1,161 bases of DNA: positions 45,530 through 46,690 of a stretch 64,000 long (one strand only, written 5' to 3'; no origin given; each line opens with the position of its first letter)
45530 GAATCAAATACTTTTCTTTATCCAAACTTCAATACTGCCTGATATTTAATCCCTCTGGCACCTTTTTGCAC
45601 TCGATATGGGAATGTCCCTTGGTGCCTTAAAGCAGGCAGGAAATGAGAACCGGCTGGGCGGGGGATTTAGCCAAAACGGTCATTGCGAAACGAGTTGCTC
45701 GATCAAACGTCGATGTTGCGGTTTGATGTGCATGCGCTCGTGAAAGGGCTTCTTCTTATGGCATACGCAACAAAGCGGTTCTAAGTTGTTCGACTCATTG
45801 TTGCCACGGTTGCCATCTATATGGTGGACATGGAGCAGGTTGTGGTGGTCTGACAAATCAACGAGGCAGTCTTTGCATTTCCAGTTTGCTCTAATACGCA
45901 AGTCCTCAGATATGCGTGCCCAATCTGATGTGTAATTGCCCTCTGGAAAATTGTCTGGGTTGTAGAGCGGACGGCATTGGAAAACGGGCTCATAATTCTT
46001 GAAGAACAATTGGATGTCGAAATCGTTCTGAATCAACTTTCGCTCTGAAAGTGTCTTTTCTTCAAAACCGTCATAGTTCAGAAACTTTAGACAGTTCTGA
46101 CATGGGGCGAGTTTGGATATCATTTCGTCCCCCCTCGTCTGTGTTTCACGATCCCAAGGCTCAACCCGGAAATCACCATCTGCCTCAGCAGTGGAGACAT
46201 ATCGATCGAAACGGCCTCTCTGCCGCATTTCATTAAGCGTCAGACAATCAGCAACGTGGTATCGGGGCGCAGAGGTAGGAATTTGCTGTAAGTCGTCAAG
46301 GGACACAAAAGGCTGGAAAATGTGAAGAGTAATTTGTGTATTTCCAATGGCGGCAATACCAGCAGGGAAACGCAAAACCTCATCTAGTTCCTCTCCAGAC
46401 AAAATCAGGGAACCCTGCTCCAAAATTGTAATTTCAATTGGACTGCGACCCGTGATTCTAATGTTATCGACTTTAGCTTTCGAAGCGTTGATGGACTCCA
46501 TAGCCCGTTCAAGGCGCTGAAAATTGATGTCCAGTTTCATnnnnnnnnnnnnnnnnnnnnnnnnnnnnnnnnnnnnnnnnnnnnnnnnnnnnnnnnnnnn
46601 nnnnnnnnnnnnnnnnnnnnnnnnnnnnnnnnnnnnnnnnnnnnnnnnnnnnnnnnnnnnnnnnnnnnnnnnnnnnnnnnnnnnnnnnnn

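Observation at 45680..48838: Three-gene ZorA-ZorB-ZorE operon (type II Zorya-like anti-phage system)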

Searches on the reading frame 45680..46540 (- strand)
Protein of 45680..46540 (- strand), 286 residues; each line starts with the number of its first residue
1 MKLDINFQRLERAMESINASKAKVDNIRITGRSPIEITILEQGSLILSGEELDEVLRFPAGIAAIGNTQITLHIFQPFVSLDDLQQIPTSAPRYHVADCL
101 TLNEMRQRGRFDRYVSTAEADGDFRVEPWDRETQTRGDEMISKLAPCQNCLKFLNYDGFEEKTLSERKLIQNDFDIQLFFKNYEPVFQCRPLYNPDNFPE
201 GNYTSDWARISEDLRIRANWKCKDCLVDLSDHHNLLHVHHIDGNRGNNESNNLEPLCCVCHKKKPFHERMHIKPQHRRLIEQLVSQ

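Call 3: search_protein_families(library=padloc, proteins=[window:45680-46540:-], max_evalue=0.01)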
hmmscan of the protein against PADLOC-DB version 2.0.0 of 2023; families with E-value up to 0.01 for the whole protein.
window:45680-46540:- (286 aa): 6 families
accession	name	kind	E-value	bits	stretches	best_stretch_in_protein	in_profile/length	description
PDLC00645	ZorE2|ZorE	-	6.2e-70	234.1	1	1-285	1-275/375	HNH endonuclease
PDLC00642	ZorE2|ZorE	-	1.2e-60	203.4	1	16-283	29-276/283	HNH endonuclease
PDLC00643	ZorE2|ZorE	-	2.6e-50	169.3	1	89-281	87-278/282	HNH endonuclease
PDLC00646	ZorE2|ZorE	-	1.7e-22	78.3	1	1-164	1-153/162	HNH endonuclease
PDLC00644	ZorE2|ZorE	-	5.6e-21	73.4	1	89-281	80-256/267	HNH endonuclease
PDLC03673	HEase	-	4.1e-05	21.3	1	219-273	87-142/227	homing endonuclease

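Call 4: search_protein_families(library=pfam, proteins=[window:45680-46540:-], max_evalue=0.1)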
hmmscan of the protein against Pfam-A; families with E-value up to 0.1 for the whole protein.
window:45680-46540:- (286 aa): 2 families
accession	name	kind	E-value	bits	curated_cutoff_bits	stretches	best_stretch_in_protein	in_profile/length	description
PF01844.29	HNH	-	0.0041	17.7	21.4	1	222-264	1-44/47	HNH endonuclease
PF13392.12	HNH_3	-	0.0064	16.5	24.8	1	236-254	19-37/46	HNH endonuclease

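Call 5: search_protein_families(library=ncbifam, proteins=[window:45680-46540:-], max_evalue=0.1)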
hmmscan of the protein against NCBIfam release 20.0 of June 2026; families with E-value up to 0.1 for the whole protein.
window:45680-46540:- (286 aa): 3 families
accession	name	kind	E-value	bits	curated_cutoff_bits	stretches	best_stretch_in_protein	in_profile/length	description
NF041791.1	anti-phage_ZorE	equivalog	1.5e-46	158.9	600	1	28-285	29-271/358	type II Zorya anti-phage system protein ZorE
NF040563.1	guided_IscB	equivalog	0.0018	17.5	175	1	210-269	183-240/314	RNA-guided endonuclease IscB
NF038221.1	IcmJ_DotN_IVB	equivalog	0.093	12.2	100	0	214-261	37-81/205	type IVB secretion system protein IcmJDotN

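Call 14: search_solved_structures(query=window:45680-46540:-, max_evalue=1, show_alignments=2)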
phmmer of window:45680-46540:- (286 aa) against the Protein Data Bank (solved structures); distinct sequences matched with E-value up to 1: 1.
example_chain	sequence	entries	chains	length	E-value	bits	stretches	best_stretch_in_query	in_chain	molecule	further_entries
5mkw_A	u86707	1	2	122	0.21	14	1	235-269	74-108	DNA annealing helicase and endonuclease ZRANB3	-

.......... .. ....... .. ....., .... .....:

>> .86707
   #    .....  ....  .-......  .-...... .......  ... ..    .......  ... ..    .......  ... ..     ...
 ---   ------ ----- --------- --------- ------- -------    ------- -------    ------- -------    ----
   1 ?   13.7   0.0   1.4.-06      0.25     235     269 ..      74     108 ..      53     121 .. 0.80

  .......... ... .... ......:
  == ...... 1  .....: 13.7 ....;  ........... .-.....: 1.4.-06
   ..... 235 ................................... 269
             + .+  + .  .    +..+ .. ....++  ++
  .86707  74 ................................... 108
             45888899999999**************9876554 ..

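Call 20: find_encoding_contigs(protein=window:45680-46540:-, flank=10000, max_places=6)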
Protein window:45680-46540:- (286 aa): no gene with exactly this product is on record in the collection.

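Call 21: find_homologous_proteins(query=window:45680-46540:-, max_evalue=0.001)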
Query window:45680-46540:- (286 aa): 58 proteins with E <= 0.001 among 405 candidates.
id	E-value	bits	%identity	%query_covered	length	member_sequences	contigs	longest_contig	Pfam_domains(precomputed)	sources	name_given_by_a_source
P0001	3.1e-196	668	100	100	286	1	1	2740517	PF26739.1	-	-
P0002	1.5e-153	528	79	100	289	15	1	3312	PF26739.1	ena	-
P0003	5.4e-153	526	79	100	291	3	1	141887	PF26739.1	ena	-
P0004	1.7e-149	515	76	100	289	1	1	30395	PF26739.1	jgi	jgi:hypothetical protein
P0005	3.3e-147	507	75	100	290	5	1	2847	PF26739.1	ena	-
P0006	5.5e-142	490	73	100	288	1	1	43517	PF26739.1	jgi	jgi:hypothetical protein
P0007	6.7e-142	490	81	88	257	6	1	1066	PF26739.1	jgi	-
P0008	8.9e-140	483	72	99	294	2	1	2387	PF26739.1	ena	-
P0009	4.5e-133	461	69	100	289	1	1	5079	PF26739.1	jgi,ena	jgi:hypothetical protein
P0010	5.5e-132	457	68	100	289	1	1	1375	PF26739.1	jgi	jgi:hypothetical protein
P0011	1.9e-129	449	68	100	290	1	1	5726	PF26739.1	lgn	-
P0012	3.1e-129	448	67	99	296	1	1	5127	PF26739.1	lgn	-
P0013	5.5e-121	421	63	100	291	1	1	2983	PF26739.1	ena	-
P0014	4.1e-118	412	61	99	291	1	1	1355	PF26739.1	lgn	-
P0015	1.2e-117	410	62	99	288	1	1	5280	PF26739.1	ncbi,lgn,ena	-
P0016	8.3e-116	404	62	100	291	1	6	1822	PF26739.1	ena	-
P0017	1.0e-109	384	59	99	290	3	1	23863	PF13392.13,PF26739.1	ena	-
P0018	8.6e-106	371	56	99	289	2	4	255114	PF26739.1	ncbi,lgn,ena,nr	ncbi:MAG: HNH endonuclease [Alphaproteobacteria bacterium]|nr:HNH endonuclease [Alphaproteobacteria 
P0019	1.5e-103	364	56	99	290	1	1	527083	PF26739.1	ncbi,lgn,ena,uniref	ncbi:HNH endonuclease [Curvivirga sp.]|uniref:HNH endonuclease n=1 Tax=Curvivirga sp. TaxID=2856848 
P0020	1.5e-97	344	53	96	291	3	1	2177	PF13392.13,PF26739.1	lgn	-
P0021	2.7e-94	334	71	77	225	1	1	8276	PF26739.1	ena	-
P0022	1.9e-92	328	50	96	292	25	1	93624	PF26739.1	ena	-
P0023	2.0e-87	311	73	64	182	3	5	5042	PF26739.1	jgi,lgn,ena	jgi:hypothetical protein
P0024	7.0e-87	309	49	99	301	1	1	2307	PF13392.13,PF26739.1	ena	-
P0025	7.4e-86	306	47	100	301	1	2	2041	PF13392.13,PF26739.1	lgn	-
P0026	1.5e-85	305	48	97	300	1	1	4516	PF26739.1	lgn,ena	-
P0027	5.4e-85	303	46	100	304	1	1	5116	PF26739.1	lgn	-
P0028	1.1e-84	302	47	95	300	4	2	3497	PF26739.1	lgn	-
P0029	1.3e-83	299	46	99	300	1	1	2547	PF26739.1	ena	-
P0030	1.9e-82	295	46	96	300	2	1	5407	PF26739.1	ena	-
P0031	3.3e-82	294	47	100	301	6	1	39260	PF13392.13,PF26739.1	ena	-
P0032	9.3e-78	279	45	100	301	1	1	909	PF13392.13,PF26739.1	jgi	jgi:hypothetical protein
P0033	1.4e-77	279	48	99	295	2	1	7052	PF26739.1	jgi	-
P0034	2.6e-74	268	44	100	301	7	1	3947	PF26739.1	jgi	jgi:hypothetical protein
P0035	1.5e-73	266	43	99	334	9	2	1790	PF26739.1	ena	-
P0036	1.1e-70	256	77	54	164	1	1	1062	PF26739.1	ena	-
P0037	2.4e-69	252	47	99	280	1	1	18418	PF26739.1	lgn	-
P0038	1.2e-68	250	39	99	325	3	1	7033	PF13392.13,PF26739.1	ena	-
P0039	1.6e-67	246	39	95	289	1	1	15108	PF26739.1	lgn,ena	-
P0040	5.2e-67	244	63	58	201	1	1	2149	PF13392.13,PF26739.1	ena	-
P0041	4.2e-65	238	44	95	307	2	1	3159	PF13392.13,PF26739.1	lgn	-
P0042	8.9e-63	230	41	99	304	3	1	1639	PF26739.1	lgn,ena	-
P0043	1.3e-50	190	37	99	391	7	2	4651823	PF26739.1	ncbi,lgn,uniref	ncbi:HNH endonuclease [Thalassospira sp. MIT1370]|uniref:HNH endonuclease n=1 Tax=unclassified Thala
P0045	4.1e-45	172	35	99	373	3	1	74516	PF26739.1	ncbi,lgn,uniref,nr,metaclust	ncbi:HNH endonuclease [Colwellia psychrerythraea]|uniref:HNH nuclease n=1 Tax=Colwellia psychrerythr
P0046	3.4e-42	163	35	99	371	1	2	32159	PF26739.1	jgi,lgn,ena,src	-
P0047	1.2e-41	161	35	99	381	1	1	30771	PF26739.1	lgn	-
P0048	1.5e-40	157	35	77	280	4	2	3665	PF26739.1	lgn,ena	-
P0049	1.8e-40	157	35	99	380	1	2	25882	PF26739.1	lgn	-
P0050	2.2e-40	157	35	99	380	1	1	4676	PF26739.1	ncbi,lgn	-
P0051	6.7e-39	152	35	99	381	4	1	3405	PF26739.1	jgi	jgi:hypothetical protein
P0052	2.0e-36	144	37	95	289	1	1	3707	PF26739.1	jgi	jgi:hypothetical protein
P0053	1.1e-32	131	32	99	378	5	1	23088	PF01844.30,PF26739.1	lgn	-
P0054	1.1e-31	128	35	87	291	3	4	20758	PF26739.1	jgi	jgi:hypothetical protein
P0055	6.1e-30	122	32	94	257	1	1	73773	PF26739.1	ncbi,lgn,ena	-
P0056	2.2e-29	121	33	94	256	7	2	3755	PF26739.1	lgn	-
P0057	1.2e-28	118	36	66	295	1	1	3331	PF13392.13,PF26739.1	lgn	-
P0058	2.6e-24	104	36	62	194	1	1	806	PF13392.13,PF26739.1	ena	-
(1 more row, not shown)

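Call 26: find_related_loci(query=A1, collection=genome_contigs, flank=8000)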
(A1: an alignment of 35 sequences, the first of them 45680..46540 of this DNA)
Query A1 (286 aa) in genome_contigs; peptide patterns used: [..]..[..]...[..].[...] (x = any residue, [..] = any of these).
204 stretches matched a pattern; 131 encode a relative of the query (tblastn E <= 1e-3); the best 80 are kept; 80 distinct loci.
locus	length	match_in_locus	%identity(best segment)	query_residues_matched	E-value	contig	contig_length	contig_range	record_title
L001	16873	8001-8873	79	1-286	1e-147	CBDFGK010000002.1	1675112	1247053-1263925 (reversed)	MAG: Halieaceae bacterium isolate fd9141fe-22cf-4887-b29a-07f7446957af genome assembly, contig: contig_2, whole genome s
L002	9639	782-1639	56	1-283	2e-110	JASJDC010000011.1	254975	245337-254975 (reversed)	MAG: Alphaproteobacteria bacterium isolate MO_167.B55 MO_167.c_145, whole genome shotgun sequence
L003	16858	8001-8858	56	1-283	4e-107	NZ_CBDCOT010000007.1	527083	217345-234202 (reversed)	MAG: Curvivirga sp. isolate d10fed42-78de-4935-8d9a-73f67d4635eb contig_7, whole genome shotgun sequence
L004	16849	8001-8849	45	1-286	5e-74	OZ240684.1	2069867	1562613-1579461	MAG: Alphaproteobacteria bacterium isolate 45a5af5e-00f5-43ae-9bce-025ee0e0cc25 genome assembly, chromosome: 1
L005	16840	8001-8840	37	1-283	2e-56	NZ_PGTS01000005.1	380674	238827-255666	Thalassospira povalilytica strain Zumi 95 contig00005, whole genome shotgun sequence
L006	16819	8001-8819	37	1-283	4e-56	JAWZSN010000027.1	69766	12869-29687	Geminicoccaceae bacterium 1502E NODE_27, whole genome shotgun sequence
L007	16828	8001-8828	37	1-283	3e-55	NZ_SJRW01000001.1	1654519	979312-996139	Luteimonas arsenica strain 26-35 Scaffold1_1, whole genome shotgun sequence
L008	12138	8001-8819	35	1-283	4e-53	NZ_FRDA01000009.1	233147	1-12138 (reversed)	Pseudomonas asturiensis strain LMG 26898, whole genome shotgun sequence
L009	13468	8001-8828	37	1-283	7e-52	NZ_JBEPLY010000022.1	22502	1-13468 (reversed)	Martelella mangrovi strain DSM 28102 Ga0480183_22, whole genome shotgun sequence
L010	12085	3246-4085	36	1-286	3e-51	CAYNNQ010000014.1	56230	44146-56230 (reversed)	MAG TPA_asm: uncultured Desulfovibrionales bacterium isolate binchicken_co77_196 genome assembly, contig: NODE_643_lengt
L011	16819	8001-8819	34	8-283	2e-50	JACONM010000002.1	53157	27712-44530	MAG: Cellvibrionales bacterium isolate GM7GCV1 GM7GCV1_Ga0325874_102, whole genome shotgun sequence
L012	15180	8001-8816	35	1-283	2e-50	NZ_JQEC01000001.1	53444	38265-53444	Colwellia psychrerythraea strain GAB14E ctg10, whole genome shotgun sequence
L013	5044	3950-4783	36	1-283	2e-50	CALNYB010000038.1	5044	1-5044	MAG: Cyanobacteriota bacterium isolate HOU_bin.0041 genome assembly, contig: contig_18762, whole genome shotgun sequence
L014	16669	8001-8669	40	59-283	3e-50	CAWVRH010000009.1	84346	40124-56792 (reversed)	MAG TPA_asm: uncultured Rhodobiaceae bacterium isolate ERR3589556_binner123_53 genome assembly, contig: ERZ7462938.82, w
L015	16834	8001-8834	33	1-286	1e-47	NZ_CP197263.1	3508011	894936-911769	Vibrio harveyi strain DSM-19623 chromosome 1, complete sequence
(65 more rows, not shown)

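Call 31: predict_structure(alignment_id=A1)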
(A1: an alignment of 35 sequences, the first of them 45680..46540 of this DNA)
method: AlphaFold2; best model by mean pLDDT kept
length: 286 residues; sequences in the alignment: 35
mean_pLDDT: 86.6   pTM: 0.57
mean pLDDT of the five models: 86.6, 86.6, 85.8, 85.4, 85.1
residues with pLDDT >= 90: 171; 70-90: 84; 50-70: 16; < 50: 15
segments of 3 or more residues with pLDDT < 50: 1-3, 24-28, 190-194
pLDDT, mean of each block of 10 residues (from residue 1): 66 76 49 80 80 85 89 96 95 96 94 91 95 96 97 94 96 94 73 49 78 94 97 94 85 96 86 96 94
secondary structure, 60 per line:
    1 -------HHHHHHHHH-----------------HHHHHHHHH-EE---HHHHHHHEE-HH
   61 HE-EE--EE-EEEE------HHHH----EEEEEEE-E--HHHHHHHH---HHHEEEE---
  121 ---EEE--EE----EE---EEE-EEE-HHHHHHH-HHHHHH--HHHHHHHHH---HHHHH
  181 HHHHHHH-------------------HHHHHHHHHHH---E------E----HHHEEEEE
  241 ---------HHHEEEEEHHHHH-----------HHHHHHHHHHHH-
elements in order: H8-16 H34-42 H49-55 E71-74 H81-84 E89-95 H100-107 E114-117 E124-126 E140-142 E144-146 H148-154 H156-161 H164-172 H176-187 H207-217 E236-240 E253-257 H258-262 H274-285

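Call 38: search_protein_families(library=pfam, proteins=[L001:4377-4946:+, L001:4858-5478:+, L001:9457-10164:-, L001:10414-11361:+, L001:2576-3925:+, L001:1823-2803:-, L001:11412-12869:+], max_evalue=0.001)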
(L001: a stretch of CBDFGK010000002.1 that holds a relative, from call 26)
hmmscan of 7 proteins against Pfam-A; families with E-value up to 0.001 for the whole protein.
L001:4377-4946:+ (189 aa): 1 family
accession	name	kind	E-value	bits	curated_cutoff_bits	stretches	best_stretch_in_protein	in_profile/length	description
PF00872.24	Transposase_mut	-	1.5e-16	60.7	21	1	19-150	23-143/379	Transposase, Mutator family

L001:4858-5478:+ (206 aa): 1 family
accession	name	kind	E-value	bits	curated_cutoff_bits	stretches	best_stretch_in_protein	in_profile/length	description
PF00872.24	Transposase_mut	-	1.9e-32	113.1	21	1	2-152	205-354/379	Transposase, Mutator family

L001:9457-10164:- (235 aa): 1 family
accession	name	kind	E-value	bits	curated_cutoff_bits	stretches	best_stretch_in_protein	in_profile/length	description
PF04986.18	Y2_Tnp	-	2.4e-18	67.2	20.9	1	113-212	79-177/183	Putative transposase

L001:10414-11361:+ (315 aa): 7 families
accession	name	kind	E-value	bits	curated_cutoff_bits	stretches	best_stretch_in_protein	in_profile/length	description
PF12836.13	HHH_3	-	8.4e-15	55.1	27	1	255-310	5-64/65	Helix-hairpin-helix motif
PF00633.29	HHH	-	4.3e-08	33.1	24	1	288-309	9-30/30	Helix-hairpin-helix motif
PF06514.17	PsbU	-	3.4e-07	30.6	24.5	1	252-300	11-59/93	Photosystem II 12 kDa extrinsic protein (PsbU)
PF00565.23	SNase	-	6.4e-07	30.2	21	1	79-212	2-106/107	Staphylococcal nuclease homologue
PF14716.13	HHH_8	-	1.5e-06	28.9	30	0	284-313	42-71/73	Helix-hairpin-helix domain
PF14520.12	HHH_5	-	1.7e-06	28.8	27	0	288-308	33-53/57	Helix-hairpin-helix domain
PF12826.13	HHH_2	-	6.6e-05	23.4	27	0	288-311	33-56/64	Helix-hairpin-helix motif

L001:2576-3925:+ (449 aa): 1 family
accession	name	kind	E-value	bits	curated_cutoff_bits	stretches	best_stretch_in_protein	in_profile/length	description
PF00202.27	Aminotran_3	-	1e-82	278.4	30.5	1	16-432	10-401/403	Aminotransferase class-III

L001:1823-2803:- (326 aa): 2 families
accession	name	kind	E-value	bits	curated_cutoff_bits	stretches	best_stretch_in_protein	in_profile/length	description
PF00089.32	Trypsin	-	9.3e-15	55.5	20.6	1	154-318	24-217/220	Trypsin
PF13365.12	Trypsin_2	-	6.5e-11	43.6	27.6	1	157-299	1-144/144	Trypsin-like peptidase domain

L001:11412-12869:+ (485 aa): 0 families

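Call 39: fold_search(model_id=the predicted structure, library=pdb)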
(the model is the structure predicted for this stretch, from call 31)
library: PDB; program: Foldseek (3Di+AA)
matches with E <= 10: 86; with E <= 0.001: 0
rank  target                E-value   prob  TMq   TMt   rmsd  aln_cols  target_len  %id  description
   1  4h9d_A                1.3e-01  0.63  0.16  0.37   7.4       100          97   13  Crystal Structure of Mn-dependent Gme HNH nicking endonuclease from Geobacter metallireducens GS-15, Northeast Structu (released 2012-10-10)
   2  8fm1_B                2.5e-01  0.77  0.19  0.15   9.3        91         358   22  Structure of CBASS Cap5 from Pseudomonas syringae in the absence of a ligand (apo form dimer) (released 2024-02-07)
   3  5zmm_F                2.5e-01  0.06  0.10  0.07  20.6       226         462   15  Structure of the Type IV phosphorothioation-dependent restriction endonuclease ScoMcrA (released 2018-09-26)
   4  8zp7_B                3.9e-01  0.63  0.20  0.17   8.0       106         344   15  Cryo-EM structure of Cas5-HNH Cascade bound with sDNA, Conf1 (released 2024-12-04)
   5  5x42_A                4.7e-01  0.96  0.17  0.25   2.4        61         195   21  Structure of DotL(590-659)-DotN derived from Legionella pneumophila (released 2017-06-14)
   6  5zmm_C                4.9e-01  0.04  0.10  0.06  20.7       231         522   13  Structure of the Type IV phosphorothioation-dependent restriction endonuclease ScoMcrA (released 2018-09-26)
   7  5h0m                  5.3e-01  0.72  0.15  0.42   4.4        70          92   23  Crystal structure of deep-sea thermophilic bacteriophage GVE2 HNH endonuclease with zinc ion (released 2017-03-08)
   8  5x1h_M                5.6e-01  0.96  0.18  0.26   1.9        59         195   20  Structure of Legionella pneumophila DotN (released 2017-06-14)
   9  7s00_F                5.9e-01  0.03  0.11  0.07  13.7       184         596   10  X-ray structure of the phage AR9 non-virion RNA polymerase core (released 2022-07-06)
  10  5zmm_E                6.7e-01  0.09  0.18  0.11  23.6       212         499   14  Structure of the Type IV phosphorothioation-dependent restriction endonuclease ScoMcrA (released 2018-09-26)
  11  8fmf_D                7.6e-01  0.51  0.18  0.15   9.2        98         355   15  Structure of CBASS Cap5 from Pseudomonas syringae as an activated tetramer with the cyclic dinucleotide 3'2'-c-diAMP l (released 2024-02-07)
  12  5zmm_A                7.6e-01  0.02  0.12  0.08  20.3       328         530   14  Structure of the Type IV phosphorothioation-dependent restriction endonuclease ScoMcrA (released 2018-09-26)
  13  5x42_C                8.1e-01  0.94  0.18  0.27   1.9        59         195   20  Structure of DotL(590-659)-DotN derived from Legionella pneumophila (released 2017-06-14)
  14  9nlg_B                8.1e-01  0.54  0.19  0.15   9.0       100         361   16  CBASS Pseudomonas syringae Cap5 tetramer with 3'2'-c-GAMP cyclic dinucleotide ligand (His56Ala mutant without Mg2+ ion (released 2025-06-18)
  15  8fmf_B                8.1e-01  0.41  0.17  0.14   9.2        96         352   18  Structure of CBASS Cap5 from Pseudomonas syringae as an activated tetramer with the cyclic dinucleotide 3'2'-c-diAMP l (released 2024-02-07)
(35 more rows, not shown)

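Call 42: search_dna_similar(query=window:45680-46540:-, collection=plasmids, mode=protein, max_rows=12)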
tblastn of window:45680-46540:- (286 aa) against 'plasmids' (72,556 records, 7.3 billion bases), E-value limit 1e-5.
Records with a match: 13; places in all: 13; records where one place covers at least 80% of the query: 12.
Best place of each record, by identity: <60% 13.
By first word of the organism name: Vibrio 5; Escherichia 4; Pseudomonas 1; Burkholderia 1; Psychrobacter 1; Spirosoma 1.
By predicted mobility (MOB-suite, as given by PLSDB): mobilizable 8; conjugative 3; non-mobilizable 2.
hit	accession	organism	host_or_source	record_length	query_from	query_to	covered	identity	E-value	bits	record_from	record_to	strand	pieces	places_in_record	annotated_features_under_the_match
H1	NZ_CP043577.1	Pseudomonas putida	bacterial isolate,biofilm reactor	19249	1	283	99%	35.5%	1e-37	148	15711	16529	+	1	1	hypothetical protein | OmpA family protein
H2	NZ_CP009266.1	Vibrio coralliilyticus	-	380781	1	283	99%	31.8%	6e-34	137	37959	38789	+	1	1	HNH endonuclease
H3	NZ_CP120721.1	Vibrio coralliilyticus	tissue sample,sea urchin, ...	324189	1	283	99%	31.8%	8e-34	137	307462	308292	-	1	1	HNH endonuclease | OmpA family protein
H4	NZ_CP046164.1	Vibrio sp. THAF191c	pure culture,Surface of a polyethylene ...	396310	1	283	99%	31.8%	8e-34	137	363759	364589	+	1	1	HNH endonuclease | OmpA family protein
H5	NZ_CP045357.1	Vibrio sp. THAF64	pure culture,Surface of a sandy ...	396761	1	283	99%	31.8%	8e-34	137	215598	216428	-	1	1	HNH endonuclease | OmpA family protein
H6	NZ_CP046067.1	Vibrio sp. THAF191d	pure culture,Surface of a polyethylene ...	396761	1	283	99%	31.8%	8e-34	137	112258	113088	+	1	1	HNH endonuclease | OmpA family protein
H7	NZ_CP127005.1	Escherichia coli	mixed culture,pork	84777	48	286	84%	33.5%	2e-30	127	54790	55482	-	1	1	zorE: type II Zorya anti-phage system protein ZorE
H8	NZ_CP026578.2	Escherichia coli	Homo sapiens,Culture,Rectal swab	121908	48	286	84%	33.5%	2e-30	127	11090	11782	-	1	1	zorE: type II Zorya anti-phage system protein ZorE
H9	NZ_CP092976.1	Escherichia coli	Homo sapiens,Culture,Rectal swab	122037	48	286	84%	33.5%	2e-30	127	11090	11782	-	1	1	zorE: type II Zorya anti-phage system protein ZorE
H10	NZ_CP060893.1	Escherichia coli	Homo sapiens,sputum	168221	48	286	84%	33.5%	2e-30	127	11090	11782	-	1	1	zorE: type II Zorya anti-phage system protein ZorE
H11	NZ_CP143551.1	Burkholderia multivorans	Homo sapiens,bronchoalveolar lavage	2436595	35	282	87%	31.6%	9e-30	125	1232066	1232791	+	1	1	none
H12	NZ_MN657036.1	Psychrobacter sp.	-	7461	16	283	94%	27.1%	2e-27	118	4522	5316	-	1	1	HNH endonuclease signature motif containing protein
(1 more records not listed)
